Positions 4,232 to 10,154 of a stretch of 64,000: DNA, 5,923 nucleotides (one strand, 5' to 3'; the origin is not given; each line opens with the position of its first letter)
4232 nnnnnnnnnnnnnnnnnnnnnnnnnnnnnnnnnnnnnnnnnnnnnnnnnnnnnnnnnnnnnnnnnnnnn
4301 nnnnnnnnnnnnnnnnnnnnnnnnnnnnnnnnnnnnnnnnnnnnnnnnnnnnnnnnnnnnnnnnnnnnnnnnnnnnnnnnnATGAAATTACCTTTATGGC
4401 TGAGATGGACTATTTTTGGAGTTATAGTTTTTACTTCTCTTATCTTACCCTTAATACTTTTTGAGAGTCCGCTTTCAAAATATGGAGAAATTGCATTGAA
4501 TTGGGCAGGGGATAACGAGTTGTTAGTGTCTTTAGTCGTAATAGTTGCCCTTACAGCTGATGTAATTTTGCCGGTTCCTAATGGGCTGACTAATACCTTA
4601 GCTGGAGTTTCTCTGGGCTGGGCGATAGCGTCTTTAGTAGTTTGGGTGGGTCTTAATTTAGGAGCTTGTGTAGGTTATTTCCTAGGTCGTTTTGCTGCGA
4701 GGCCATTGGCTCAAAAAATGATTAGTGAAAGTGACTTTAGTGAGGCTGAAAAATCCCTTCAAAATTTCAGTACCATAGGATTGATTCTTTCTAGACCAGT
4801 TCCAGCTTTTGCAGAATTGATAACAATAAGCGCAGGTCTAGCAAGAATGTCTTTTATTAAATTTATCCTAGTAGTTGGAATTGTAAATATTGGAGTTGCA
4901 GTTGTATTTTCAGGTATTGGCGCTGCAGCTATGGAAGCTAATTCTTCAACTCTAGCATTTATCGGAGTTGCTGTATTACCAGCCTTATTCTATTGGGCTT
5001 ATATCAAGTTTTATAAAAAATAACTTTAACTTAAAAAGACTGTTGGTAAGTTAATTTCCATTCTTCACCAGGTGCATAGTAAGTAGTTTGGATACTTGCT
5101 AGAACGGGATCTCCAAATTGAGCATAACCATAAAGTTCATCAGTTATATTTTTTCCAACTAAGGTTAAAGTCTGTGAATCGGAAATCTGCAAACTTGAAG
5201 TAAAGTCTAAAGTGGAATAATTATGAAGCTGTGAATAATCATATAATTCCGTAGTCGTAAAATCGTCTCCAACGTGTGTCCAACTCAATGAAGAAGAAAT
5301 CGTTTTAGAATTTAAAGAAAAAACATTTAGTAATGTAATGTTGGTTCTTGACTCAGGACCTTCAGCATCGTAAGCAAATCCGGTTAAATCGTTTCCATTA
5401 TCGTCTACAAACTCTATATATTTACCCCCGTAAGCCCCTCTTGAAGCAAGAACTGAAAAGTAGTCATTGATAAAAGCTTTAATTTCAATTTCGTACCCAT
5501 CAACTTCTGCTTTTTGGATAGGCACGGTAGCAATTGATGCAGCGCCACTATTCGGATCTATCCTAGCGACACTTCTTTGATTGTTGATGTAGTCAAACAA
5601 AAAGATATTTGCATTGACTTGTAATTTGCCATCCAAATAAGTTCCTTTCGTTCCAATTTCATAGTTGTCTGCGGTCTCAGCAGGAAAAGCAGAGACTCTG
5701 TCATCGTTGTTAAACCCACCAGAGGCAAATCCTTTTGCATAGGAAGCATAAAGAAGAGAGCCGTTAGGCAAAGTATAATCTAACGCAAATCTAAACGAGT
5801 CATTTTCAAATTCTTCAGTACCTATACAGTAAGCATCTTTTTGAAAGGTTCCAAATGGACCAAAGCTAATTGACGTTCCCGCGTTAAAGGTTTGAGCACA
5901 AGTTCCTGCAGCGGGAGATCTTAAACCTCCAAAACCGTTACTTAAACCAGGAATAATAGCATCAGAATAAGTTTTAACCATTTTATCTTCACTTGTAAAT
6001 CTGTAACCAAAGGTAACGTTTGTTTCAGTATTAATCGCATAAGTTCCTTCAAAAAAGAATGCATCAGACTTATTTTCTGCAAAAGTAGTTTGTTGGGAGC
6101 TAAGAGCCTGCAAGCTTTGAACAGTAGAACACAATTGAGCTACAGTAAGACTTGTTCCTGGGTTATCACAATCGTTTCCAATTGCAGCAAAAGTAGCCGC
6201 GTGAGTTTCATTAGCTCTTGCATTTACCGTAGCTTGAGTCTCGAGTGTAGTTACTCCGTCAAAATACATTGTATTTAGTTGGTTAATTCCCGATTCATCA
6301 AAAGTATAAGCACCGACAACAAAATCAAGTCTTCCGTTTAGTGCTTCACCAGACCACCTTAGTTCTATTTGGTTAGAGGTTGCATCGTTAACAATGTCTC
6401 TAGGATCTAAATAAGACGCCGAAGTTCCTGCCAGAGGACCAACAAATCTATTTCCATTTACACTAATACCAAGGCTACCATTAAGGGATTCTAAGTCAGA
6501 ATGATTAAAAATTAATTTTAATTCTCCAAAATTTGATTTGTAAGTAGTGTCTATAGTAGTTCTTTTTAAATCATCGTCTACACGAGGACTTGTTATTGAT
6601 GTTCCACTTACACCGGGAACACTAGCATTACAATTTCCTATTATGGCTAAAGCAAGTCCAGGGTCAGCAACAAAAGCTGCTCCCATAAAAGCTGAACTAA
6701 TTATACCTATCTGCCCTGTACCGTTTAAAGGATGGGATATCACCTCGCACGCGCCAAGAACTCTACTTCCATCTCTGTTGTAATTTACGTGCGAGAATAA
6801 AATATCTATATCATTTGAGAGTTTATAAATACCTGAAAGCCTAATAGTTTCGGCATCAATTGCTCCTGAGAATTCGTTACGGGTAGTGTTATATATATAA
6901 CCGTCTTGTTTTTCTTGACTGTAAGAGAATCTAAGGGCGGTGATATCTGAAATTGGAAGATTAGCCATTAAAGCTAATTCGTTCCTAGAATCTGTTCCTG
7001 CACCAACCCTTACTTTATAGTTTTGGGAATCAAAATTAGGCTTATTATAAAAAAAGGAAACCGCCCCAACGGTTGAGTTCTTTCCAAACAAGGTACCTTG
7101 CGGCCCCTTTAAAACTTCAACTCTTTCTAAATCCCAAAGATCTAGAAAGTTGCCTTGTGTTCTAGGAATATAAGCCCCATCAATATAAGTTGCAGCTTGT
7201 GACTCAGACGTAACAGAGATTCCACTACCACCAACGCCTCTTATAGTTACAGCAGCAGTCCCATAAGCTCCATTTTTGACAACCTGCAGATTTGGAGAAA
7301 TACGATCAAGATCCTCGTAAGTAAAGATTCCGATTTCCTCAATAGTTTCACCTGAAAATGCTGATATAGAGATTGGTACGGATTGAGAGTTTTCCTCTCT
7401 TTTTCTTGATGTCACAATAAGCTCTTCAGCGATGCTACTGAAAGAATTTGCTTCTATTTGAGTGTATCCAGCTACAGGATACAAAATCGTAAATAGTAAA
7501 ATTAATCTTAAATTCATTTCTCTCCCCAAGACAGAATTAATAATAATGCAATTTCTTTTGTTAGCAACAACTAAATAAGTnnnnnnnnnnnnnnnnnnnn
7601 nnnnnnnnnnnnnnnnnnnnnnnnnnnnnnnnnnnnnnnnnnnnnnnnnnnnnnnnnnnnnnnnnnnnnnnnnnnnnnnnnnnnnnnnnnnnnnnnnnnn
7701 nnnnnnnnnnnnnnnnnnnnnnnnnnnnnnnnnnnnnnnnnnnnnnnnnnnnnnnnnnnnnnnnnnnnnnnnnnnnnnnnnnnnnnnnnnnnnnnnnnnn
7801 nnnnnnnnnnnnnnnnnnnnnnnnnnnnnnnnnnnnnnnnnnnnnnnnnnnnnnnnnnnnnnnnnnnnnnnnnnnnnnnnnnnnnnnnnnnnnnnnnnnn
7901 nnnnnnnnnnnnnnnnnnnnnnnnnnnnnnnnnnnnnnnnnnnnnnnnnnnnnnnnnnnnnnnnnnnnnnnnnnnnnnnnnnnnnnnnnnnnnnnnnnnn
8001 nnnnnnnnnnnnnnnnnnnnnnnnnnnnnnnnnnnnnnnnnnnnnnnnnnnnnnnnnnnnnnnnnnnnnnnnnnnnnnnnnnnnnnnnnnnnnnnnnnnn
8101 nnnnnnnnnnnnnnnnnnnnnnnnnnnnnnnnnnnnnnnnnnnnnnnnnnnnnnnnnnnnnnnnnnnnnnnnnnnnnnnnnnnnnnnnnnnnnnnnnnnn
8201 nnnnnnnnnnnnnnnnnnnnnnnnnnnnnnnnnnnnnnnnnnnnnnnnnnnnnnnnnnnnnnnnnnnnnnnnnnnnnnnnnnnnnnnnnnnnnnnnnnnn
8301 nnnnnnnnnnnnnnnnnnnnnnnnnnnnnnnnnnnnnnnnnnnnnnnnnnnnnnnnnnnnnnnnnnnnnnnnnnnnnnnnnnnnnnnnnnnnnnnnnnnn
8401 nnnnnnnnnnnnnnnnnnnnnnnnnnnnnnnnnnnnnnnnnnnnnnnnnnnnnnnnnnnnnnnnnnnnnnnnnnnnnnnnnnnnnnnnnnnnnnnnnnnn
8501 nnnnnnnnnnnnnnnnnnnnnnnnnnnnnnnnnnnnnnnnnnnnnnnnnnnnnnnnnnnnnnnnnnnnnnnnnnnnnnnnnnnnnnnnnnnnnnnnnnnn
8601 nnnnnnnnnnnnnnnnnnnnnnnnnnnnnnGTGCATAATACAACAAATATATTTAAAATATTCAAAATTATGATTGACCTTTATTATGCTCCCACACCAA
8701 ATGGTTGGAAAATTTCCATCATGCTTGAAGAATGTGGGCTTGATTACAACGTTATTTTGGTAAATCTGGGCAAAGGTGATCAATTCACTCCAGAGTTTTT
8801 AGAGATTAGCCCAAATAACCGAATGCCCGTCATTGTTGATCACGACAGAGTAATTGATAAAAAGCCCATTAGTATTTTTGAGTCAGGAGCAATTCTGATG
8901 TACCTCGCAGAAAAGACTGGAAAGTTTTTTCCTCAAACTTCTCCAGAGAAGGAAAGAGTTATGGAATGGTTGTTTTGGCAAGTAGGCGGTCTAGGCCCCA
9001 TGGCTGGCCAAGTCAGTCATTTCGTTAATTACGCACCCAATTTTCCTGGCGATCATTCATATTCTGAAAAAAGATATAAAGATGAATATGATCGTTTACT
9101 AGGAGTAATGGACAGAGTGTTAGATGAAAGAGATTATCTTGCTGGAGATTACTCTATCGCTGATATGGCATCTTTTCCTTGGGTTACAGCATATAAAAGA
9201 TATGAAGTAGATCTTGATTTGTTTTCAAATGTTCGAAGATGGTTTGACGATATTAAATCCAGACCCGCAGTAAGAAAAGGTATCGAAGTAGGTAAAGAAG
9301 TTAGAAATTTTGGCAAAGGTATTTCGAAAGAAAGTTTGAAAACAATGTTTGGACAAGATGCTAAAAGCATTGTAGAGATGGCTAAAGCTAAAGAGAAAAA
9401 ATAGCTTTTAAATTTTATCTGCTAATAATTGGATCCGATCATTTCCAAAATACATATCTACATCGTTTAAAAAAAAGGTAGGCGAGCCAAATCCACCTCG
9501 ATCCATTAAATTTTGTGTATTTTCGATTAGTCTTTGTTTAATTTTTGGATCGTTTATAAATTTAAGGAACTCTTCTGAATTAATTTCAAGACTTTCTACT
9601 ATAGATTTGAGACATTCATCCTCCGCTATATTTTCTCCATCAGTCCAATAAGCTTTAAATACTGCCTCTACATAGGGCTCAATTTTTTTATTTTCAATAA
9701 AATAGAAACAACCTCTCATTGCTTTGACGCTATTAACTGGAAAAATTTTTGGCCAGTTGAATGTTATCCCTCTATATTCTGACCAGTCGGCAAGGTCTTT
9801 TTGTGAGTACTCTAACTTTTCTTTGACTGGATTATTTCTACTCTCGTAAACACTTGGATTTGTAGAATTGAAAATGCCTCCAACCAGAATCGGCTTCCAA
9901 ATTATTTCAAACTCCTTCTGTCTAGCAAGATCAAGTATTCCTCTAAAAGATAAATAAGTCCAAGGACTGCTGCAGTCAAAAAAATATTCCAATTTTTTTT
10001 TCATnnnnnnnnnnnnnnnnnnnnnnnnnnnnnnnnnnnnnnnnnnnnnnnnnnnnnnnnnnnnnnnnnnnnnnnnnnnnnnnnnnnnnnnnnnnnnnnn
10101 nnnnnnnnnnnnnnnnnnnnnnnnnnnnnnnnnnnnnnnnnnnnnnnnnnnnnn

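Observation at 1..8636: Candidate uptake-and-desulfation locus: two TonB-dependent receptors, wHTH regulator, anchored sulfatase, VTT/DedA protein and Met/His-rich OM barrel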

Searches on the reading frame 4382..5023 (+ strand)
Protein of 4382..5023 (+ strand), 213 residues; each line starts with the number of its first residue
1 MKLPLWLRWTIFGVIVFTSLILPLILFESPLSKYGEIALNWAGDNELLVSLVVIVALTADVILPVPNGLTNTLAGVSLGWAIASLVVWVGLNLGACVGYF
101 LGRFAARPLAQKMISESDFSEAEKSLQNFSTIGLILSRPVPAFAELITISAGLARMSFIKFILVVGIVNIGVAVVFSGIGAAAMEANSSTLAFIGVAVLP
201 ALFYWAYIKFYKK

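Call 3: search_protein_families(library=pfam, proteins=[window:4382-5023:+], max_evalue=0.01)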
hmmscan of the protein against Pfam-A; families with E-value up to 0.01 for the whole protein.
window:4382-5023:+ (213 aa): 1 family
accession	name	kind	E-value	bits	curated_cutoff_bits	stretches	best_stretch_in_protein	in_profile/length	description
PF09335.16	VTT_dom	-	9e-17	62.1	33.9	1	66-181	2-122/123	VTT domain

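Call 4: search_protein_families(library=ncbifam, proteins=[window:4382-5023:+], max_evalue=0.01)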
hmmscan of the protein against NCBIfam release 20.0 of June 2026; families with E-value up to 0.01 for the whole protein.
window:4382-5023:+ (213 aa): 2 families
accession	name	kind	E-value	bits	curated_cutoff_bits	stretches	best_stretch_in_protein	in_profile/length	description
NF052604.1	UndecprPTUtpABac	equivalog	8e-10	39.1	250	1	74-182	45-156/198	undecaprenyl phosphate transporter UptA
NF052605.1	UndecprPTUptAStph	equivalog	9.2e-05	22.5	300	1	114-166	93-147/197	undecaprenyl phosphate transporter UptA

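Call 30: find_related_loci(query=window:4382-5023:+, collection=metagenome_contigs, flank=10000)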
Query window:4382-5023:+ (213 aa) in metagenome_contigs; peptide patterns used: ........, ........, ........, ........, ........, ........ (x = any residue, [..] = any of these).
132 stretches matched a pattern; 2 encode a relative of the query (tblastn E <= 1e-3); 2 distinct loci.
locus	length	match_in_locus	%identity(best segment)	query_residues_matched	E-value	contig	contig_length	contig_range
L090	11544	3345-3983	98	1-213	1e-134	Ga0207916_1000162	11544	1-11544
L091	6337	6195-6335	94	1-47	2e-25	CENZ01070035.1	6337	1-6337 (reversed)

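Call 88: search_solved_structures(query=window:4382-5023:+, max_evalue=1)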
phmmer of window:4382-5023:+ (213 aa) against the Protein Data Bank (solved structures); distinct sequences matched with E-value up to 1: 1.
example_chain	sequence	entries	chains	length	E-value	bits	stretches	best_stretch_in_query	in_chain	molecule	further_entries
4qbu_A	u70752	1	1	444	0.49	13.6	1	79-180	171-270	ZmaA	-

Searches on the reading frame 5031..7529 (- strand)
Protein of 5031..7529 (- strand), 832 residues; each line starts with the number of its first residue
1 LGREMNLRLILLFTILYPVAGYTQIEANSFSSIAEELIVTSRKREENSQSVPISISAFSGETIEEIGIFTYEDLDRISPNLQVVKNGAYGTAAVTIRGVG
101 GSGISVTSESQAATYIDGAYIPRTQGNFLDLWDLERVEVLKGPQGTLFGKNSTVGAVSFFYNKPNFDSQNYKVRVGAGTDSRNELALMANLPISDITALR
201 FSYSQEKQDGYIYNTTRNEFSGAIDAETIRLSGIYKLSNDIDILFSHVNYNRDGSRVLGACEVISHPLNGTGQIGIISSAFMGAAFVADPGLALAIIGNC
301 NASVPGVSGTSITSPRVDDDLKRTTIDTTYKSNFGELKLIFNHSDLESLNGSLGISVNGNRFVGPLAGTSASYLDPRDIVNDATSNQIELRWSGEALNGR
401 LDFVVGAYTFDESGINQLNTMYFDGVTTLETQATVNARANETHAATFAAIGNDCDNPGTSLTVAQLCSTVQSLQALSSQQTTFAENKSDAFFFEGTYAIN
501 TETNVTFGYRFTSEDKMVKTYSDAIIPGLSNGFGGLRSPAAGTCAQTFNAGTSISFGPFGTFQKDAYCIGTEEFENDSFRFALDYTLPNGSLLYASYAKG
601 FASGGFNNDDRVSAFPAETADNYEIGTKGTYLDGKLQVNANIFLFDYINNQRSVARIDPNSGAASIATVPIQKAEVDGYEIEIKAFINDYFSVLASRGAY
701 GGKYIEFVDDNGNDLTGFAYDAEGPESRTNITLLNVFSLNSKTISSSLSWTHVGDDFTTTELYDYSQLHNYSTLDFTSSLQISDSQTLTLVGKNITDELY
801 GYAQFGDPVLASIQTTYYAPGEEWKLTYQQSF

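Call 3: search_protein_families(library=pfam, proteins=[window:5031-7529:-], max_evalue=0.01)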
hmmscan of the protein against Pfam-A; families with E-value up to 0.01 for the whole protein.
window:5031-7529:- (832 aa): 1 family
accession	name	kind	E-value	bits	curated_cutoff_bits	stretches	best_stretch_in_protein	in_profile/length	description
PF07715.20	Plug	-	1.3e-16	61.5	23.9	1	49-155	3-106/107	TonB-dependent Receptor Plug Domain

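Call 4: search_protein_families(library=ncbifam, proteins=[window:5031-7529:-], max_evalue=0.01)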
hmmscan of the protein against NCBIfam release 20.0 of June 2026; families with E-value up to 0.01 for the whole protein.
window:5031-7529:- (832 aa): 13 families
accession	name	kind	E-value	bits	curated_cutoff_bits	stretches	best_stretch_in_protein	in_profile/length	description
TIGR01783.1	TonB-siderophor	subfamily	3.6e-27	95.3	223.5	2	51-219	2-166/649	TonB-dependent siderophore receptor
TIGR01786.1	TonB-hemlactrns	subfamily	2e-14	52.9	323.75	2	38-159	4-131/719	TonB-dependent hemoglobin/transferrin/lactoferrin family receptor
NF007465.0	PRK10044.1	equivalog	4.4e-13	48.3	803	2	32-181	60-205/726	ferrichrome porin FhuA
TIGR01785.1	TonB-hemin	subfamily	6.7e-13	47.9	316.85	1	35-159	2-126/677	TonB-dependent heme/hemoglobin receptor family protein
NF053590.1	TonB_dep_TOL0244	equivalog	8.1e-13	47.8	645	1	38-187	14-163/604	TOL_0244 family TonB-dependent receptor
NF007349.0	PRK09840.1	equivalog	8.4e-10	37.3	686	1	112-222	127-234/760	catecholate siderophore receptor Fiu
TIGR01779.1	TonB-B12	equivalog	1.7e-09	36.8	599.7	1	26-213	21-204/614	TonB-dependent vitamin B12 receptor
NF047944.1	FoxamRcptFoxA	equivalog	2.4e-09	36.1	1300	1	128-198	129-198/697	ferrioxamine B receptor FoxA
NF049960.1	siderphRecptFauA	equivalog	1.2e-07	30.6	900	1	585-697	493-604/727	TonB-dependent alcaligin siderophore receptor FauA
NF010010.0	PRK13483.1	equivalog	4e-06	25.1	927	1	9-160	8-161/660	ligand-gated channel protein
NF007478.2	PRK10064.1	equivalog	5.4e-05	21.6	745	1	34-160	30-156/663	catecholate siderophore receptor CirA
TIGR01778.1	TonB-copper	equivalog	0.00057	18.7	472.45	1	77-205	23-150/637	TonB-dependent copper receptor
NF010051.0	PRK13528.1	subfamily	0.0028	16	583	0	95-165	98-175/727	FepA family TonB-dependent siderophore receptor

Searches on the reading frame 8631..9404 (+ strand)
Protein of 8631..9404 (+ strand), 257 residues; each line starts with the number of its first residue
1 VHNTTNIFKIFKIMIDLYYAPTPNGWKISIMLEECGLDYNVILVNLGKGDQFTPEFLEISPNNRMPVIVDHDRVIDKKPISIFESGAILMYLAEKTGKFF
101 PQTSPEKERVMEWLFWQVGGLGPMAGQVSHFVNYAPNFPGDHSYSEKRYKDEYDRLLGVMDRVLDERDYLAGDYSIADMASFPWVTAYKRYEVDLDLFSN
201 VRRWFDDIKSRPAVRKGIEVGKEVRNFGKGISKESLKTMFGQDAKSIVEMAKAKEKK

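Call 3: search_protein_families(library=pfam, proteins=[window:8631-9404:+], max_evalue=0.01)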
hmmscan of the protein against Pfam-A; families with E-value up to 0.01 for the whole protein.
window:8631-9404:+ (257 aa): 6 families
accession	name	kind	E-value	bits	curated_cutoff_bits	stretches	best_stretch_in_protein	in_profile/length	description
PF02798.26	GST_N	-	9.9e-13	48.7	20.9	1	17-94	5-76/76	Glutathione S-transferase, N-terminal domain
PF13409.12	GST_N_2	-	1.1e-11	45.6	25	1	23-94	3-69/70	Glutathione S-transferase, N-terminal domain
PF13417.12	GST_N_3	-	4.6e-09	36.9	22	1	17-96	1-71/75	Glutathione S-transferase, N-terminal domain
PF00043.30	GST_C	-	4.6e-06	27.2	20.7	1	150-212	28-93/93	Glutathione S-transferase, C-terminal domain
PF13410.11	GST_C_2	-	0.00073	20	24.9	1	148-206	6-68/69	Glutathione S-transferase, C-terminal domain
PF14497.11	GST_C_3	-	0.0021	18.6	21.6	1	146-215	25-98/104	Glutathione S-transferase, C-terminal domain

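Call 4: search_protein_families(library=ncbifam, proteins=[window:8631-9404:+], max_evalue=0.01)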
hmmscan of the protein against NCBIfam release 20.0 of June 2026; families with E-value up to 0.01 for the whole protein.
window:8631-9404:+ (257 aa): 6 families
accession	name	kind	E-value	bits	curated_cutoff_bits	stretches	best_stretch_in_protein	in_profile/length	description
NF010579.0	PRK13972.1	equivalog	6.9e-70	234.8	332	1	14-216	1-201/215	GSH-dependent disulfide bond oxidoreductase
NF008731.0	PRK11752.1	equivalog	3.3e-53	180.8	325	1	14-225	44-263/287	glutathione-dependent disulfide-bond oxidoreductase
TIGR01262.1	maiA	equivalog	7.3e-13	48.6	171.05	1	25-217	11-202/211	maleylacetoacetate isomerase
NF050814.1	FtsZBindFzlA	equivalog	7.4e-11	42.2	300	1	155-215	145-207/228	FtsZ-binding protein FzlA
NF007831.0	PRK10542.1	equivalog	3.8e-10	39.7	198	1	16-218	2-195/201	glutathione transferase GstA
NF011693.0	PRK15113.1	equivalog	5.5e-06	26.2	150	1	30-179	24-169/214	glutathione transferase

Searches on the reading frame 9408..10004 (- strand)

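Call 3: search_protein_families(library=pfam, proteins=[window:9408-10004:-], max_evalue=0.01)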
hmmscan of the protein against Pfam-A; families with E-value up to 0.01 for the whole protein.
window:9408-10004:- (198 aa): 1 family
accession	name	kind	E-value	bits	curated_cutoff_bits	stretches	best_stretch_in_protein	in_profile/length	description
PF01323.26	DSBA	-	3e-40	138.5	25.6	1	5-198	2-190/191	DSBA-like thioredoxin domain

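Call 4: search_protein_families(library=ncbifam, proteins=[window:9408-10004:-], max_evalue=0.01)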
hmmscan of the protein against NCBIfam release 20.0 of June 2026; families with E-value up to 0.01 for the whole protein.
window:9408-10004:- (198 aa): 0 families
